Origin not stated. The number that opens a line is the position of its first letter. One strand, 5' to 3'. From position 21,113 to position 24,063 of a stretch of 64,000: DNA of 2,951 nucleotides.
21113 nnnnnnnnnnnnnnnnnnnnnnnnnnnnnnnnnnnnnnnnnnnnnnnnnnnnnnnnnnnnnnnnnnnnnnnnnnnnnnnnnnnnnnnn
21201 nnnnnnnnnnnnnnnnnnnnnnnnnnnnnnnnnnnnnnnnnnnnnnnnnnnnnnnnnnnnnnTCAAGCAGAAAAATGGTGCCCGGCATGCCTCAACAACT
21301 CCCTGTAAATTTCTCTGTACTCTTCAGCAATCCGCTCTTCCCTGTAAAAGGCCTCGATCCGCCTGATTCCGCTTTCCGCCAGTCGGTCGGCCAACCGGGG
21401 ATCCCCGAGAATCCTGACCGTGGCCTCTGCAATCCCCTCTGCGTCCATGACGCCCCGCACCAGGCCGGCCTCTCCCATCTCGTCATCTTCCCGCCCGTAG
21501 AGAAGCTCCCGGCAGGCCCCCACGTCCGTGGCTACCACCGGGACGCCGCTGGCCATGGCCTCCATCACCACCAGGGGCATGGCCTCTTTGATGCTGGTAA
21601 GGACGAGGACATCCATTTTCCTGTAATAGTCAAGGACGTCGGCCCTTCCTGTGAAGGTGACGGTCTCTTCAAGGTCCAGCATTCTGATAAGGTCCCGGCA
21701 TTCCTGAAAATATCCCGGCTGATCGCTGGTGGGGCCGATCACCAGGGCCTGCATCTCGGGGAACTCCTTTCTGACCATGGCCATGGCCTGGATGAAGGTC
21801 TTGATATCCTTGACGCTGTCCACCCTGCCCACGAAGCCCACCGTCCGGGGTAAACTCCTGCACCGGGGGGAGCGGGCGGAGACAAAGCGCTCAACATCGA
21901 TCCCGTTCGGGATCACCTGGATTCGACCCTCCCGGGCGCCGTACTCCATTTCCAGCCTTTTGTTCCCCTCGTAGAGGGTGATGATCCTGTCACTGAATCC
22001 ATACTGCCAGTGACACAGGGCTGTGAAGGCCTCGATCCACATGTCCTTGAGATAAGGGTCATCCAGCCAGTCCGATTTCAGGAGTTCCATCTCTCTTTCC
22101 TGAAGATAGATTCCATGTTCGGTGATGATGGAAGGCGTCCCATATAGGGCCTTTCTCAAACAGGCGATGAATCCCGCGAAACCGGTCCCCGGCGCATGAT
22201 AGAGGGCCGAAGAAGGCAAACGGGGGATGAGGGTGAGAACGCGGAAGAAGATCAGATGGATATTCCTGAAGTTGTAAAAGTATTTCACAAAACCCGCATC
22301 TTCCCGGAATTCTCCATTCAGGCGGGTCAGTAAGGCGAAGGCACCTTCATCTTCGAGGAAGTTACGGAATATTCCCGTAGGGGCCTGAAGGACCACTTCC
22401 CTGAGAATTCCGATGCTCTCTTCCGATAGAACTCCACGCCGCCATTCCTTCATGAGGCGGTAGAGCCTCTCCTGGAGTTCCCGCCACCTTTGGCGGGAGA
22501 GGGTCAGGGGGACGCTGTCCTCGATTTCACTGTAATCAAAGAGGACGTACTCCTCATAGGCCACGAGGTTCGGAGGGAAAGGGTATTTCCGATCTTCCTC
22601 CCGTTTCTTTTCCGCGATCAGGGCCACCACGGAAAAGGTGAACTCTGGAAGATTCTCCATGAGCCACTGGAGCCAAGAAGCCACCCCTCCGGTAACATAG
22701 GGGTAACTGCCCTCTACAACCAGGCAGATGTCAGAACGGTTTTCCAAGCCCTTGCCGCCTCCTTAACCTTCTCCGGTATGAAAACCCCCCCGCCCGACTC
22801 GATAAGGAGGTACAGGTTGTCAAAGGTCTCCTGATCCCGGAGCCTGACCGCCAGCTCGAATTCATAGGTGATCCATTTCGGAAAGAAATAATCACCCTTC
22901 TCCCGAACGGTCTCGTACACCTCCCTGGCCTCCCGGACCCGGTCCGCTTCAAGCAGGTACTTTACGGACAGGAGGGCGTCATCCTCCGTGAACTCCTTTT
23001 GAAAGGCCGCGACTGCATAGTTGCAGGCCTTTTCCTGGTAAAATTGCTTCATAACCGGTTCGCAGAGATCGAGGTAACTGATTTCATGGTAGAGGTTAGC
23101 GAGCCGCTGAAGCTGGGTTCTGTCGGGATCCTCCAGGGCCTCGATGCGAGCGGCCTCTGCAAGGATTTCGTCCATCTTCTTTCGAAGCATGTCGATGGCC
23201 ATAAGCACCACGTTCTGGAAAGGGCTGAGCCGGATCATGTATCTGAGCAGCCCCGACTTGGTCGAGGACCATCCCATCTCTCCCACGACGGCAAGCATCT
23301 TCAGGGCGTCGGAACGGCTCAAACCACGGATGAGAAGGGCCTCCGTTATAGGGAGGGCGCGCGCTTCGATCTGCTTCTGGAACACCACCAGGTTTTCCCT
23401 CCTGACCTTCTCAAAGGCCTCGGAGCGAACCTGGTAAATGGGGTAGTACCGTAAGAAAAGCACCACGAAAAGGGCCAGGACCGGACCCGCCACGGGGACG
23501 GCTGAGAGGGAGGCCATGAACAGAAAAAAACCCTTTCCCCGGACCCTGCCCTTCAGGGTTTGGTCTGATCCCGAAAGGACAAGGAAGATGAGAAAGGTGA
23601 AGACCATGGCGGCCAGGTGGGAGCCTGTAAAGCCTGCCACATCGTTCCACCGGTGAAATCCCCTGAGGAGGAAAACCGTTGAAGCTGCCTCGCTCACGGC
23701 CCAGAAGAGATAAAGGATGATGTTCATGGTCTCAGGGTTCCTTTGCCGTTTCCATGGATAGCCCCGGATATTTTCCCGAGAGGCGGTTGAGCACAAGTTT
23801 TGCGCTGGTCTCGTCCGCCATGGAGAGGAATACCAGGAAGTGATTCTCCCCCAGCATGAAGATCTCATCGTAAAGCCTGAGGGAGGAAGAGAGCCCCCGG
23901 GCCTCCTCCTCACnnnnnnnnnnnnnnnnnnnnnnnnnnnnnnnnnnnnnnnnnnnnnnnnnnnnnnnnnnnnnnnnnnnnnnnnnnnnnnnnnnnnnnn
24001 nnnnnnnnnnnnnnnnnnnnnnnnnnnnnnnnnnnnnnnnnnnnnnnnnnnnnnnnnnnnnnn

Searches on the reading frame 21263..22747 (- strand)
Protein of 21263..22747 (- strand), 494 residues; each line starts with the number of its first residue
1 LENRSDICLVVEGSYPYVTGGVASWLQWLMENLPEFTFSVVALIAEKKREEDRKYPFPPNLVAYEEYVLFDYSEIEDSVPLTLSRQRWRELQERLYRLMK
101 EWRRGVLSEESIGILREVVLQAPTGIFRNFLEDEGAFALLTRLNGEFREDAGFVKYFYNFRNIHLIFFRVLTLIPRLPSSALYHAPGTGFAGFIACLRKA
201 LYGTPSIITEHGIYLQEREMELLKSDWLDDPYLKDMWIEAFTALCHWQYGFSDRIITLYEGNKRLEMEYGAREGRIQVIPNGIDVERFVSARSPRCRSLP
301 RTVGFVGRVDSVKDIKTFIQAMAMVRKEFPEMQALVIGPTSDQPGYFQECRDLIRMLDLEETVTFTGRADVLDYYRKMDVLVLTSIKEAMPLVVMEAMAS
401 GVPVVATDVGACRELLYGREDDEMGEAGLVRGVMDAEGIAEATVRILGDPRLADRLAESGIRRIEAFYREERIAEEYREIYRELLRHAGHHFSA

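Call 6: search_protein_families(library=pfam, proteins=[window:21263-22747:-], max_evalue=0.01)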
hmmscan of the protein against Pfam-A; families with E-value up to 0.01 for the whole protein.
window:21263-22747:- (494 aa): 7 families
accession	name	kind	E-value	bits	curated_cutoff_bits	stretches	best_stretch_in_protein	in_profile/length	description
PF11997.14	DUF3492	-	3.4e-67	227.5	23.3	1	6-273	2-267/268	Domain of unknown function (DUF3492)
PF13692.12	Glyco_trans_1_4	-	1.7e-30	106.6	27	1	301-449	2-142/142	Glycosyl transferases group 1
PF00534.26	Glycos_transf_1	-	4e-28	98.5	26.4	1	300-461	15-170/172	Glycosyl transferases group 1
PF13439.12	Glyco_transf_4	-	2.6e-10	41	28.5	1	183-287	78-170/170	Glycosyltransferase Family 4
PF20706.3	GT4-conflict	-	4.4e-09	36.3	26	1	279-459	177-367/385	Family 4 Glycosyltransferase in conflict systems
PF13579.12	Glyco_trans_4_4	-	2.6e-08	34.8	29.7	1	168-282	61-158/158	Glycosyl transferase 4-like domain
PF13524.12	Glyco_trans_1_2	-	0.0043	17.4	25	1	330-477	13-142/144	Glycosyl transferase-like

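Call 7: search_protein_families(library=ncbifam, proteins=[window:21263-22747:-], max_evalue=0.01)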
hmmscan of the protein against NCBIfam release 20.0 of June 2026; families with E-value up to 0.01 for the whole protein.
window:21263-22747:- (494 aa): 39 families (the best 25 are shown)
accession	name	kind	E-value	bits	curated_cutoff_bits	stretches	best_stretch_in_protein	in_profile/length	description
NF038011.1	PelF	equivalog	4.4e-120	402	100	1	6-481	1-489/489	GT4 family glycosyltransferase PelF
TIGR03088.1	stp2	hypoth_equivalog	2.3e-30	105.9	409.05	1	268-485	154-374/374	TIGR03088 family PEP-CTERM/XrtA system glycosyltransferase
NF041876.1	EPS_EpsE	equivalog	8.6e-27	94.4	400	1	272-475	184-387/389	exopolysaccharide biosynthesis GT4 family glycosyltransferase EpsE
TIGR03999.1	thiol_BshA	equivalog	1.7e-25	89.7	273.7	1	252-485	145-374/375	N-acetyl-alpha-D-glucosaminyl L-malate synthase BshA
TIGR02149.1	glgA_Coryne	subfamily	3.5e-25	88.9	302.4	1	188-484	94-390/391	glycogen synthase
TIGR03449.1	mycothiol_MshA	equivalog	2.3e-22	79.5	462.5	1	260-485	174-404/406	D-inositol-3-phosphate glycosyltransferase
TIGR04063.1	stp3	hypoth_equivalog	4.2e-22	78.6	442.05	1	252-485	158-396/397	TIGR04063 family PEP-CTERM/XrtA system glycosyltransferase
TIGR04047.1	MSMEG_0565_glyc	hypoth_equivalog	3.5e-20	72.4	259.85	1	275-482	160-372/373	MSMEG_0565 family glycosyltransferase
NF041010.1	glycosy_Agl16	equivalog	2.6e-19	69.3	575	1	254-484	136-351/352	glycosylation protein Agl16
TIGR04157.1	glyco_rSAM_CFB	subfamily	3.9e-18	65.6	400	1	249-481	167-406/406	TIGR04157 family glycosyltransferase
NF038255.1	exopoly_VpsD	equivalog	5.1e-16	58.5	300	1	275-485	178-380/381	VpsD family glycosyltransferase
NF038229.1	Glyco4_Geo_Pelo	equivalog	6.7e-16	58.2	400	1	263-485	122-337/338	GPMC system family 4 glycosyltransferase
NF047684.1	TeichurnBiosyTuaC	equivalog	3e-14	52.8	550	1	276-485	187-390/391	teichuronic acid biosynthesis protein TuaC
NF038298.1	EPS_HpsO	equivalog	2.5e-12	46.3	575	1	267-485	162-388/388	hormogonium polysaccharide biosynthesis glycosyltransferase HpsO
NF011726.0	PRK15179.1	equivalog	5.8e-12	44.7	733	1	301-447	518-657/694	Vi polysaccharide biosynthesis protein TviE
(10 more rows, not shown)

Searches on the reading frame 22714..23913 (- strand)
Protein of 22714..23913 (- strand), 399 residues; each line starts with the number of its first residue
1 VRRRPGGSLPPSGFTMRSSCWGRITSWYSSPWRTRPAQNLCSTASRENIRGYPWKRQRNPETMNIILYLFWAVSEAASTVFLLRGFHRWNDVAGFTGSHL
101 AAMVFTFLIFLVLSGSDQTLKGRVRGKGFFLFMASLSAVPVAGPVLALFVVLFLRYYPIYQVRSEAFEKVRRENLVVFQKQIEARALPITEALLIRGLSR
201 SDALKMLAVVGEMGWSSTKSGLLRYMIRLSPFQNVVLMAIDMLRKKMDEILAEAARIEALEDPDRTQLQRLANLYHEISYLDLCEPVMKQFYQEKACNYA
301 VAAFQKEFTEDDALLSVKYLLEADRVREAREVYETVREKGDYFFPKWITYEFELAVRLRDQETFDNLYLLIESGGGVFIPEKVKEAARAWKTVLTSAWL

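Call 6: search_protein_families(library=pfam, proteins=[window:22714-23913:-], max_evalue=0.01)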
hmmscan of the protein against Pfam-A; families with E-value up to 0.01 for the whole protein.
window:22714-23913:- (399 aa): 0 families

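Call 7: search_protein_families(library=ncbifam, proteins=[window:22714-23913:-], max_evalue=0.01)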
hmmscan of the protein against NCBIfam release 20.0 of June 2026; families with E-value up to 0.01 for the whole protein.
window:22714-23913:- (399 aa): 0 families

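Call 68: search_protein_families(library=pfam, proteins=[window:22714-23730:-], max_evalue=0.00001)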
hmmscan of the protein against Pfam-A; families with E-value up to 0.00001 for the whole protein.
window:22714-23730:- (338 aa): 0 families
